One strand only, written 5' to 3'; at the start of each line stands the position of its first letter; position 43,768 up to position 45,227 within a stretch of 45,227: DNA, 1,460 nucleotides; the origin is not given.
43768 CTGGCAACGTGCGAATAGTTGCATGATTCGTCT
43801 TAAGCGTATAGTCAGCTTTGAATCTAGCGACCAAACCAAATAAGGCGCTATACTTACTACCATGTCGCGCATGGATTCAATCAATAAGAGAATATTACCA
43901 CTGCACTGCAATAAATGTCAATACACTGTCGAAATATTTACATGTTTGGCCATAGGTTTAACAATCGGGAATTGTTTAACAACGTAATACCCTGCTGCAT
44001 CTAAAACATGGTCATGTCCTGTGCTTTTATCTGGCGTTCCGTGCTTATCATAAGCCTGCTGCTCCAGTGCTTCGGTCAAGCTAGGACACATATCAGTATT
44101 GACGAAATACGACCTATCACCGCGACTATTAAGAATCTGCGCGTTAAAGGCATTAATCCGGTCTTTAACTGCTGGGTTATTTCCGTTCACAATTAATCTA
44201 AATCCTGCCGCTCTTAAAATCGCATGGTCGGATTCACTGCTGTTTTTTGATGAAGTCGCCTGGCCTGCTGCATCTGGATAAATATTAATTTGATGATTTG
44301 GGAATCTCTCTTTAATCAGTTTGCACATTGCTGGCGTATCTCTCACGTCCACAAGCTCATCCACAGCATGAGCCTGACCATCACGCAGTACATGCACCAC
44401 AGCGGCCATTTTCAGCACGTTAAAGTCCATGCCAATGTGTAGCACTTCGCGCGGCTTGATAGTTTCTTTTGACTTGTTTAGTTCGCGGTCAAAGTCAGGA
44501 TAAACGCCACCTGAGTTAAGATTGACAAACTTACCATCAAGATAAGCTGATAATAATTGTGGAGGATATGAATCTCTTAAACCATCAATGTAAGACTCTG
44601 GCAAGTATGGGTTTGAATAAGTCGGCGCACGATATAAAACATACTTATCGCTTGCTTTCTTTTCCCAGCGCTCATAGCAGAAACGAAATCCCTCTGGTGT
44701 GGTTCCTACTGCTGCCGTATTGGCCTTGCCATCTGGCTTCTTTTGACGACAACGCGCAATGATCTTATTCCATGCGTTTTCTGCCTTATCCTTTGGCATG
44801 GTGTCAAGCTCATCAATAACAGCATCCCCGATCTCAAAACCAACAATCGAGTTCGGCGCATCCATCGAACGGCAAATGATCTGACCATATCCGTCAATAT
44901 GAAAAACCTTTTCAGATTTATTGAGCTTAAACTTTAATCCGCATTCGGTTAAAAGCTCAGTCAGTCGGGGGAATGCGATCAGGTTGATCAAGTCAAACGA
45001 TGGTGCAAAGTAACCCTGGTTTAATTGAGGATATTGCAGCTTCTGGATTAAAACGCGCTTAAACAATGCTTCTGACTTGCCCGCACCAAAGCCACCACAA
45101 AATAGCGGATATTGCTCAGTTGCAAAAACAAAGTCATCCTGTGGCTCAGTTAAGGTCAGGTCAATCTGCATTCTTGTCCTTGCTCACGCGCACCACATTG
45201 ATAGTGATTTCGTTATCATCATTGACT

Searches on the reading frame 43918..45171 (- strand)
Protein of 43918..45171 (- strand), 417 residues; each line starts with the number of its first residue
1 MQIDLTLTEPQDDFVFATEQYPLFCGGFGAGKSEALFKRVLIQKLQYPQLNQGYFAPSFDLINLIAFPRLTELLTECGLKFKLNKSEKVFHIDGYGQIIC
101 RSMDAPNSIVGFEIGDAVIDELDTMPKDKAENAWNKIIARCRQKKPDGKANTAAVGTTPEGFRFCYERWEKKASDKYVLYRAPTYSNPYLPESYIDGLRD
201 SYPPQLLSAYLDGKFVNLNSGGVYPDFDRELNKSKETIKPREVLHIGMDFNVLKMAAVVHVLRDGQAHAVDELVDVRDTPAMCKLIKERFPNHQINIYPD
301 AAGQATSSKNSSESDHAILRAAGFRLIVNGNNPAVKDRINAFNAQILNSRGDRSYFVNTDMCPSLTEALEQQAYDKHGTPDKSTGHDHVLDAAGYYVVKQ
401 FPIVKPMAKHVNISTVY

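Call 67: search_protein_families(library=pfam, proteins=[window:43918-45171:-], max_evalue=0.001)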
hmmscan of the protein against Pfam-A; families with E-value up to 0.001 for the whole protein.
window:43918-45171:- (417 aa): 3 families
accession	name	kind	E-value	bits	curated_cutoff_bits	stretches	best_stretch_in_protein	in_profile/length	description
PF03237.21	Terminase_6N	-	4.1e-18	66.3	22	1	24-228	2-212/215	Terminase large subunit, T4likevirus-type, N-terminal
PF17289.8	Terminase_6C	-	5.2e-15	56.2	22.6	1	246-397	1-152/155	Terminase RNaseH-like domain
PF04466.19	Terminase_3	-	4.4e-05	23.6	23.2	1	20-199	3-184/201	Phage terminase large subunit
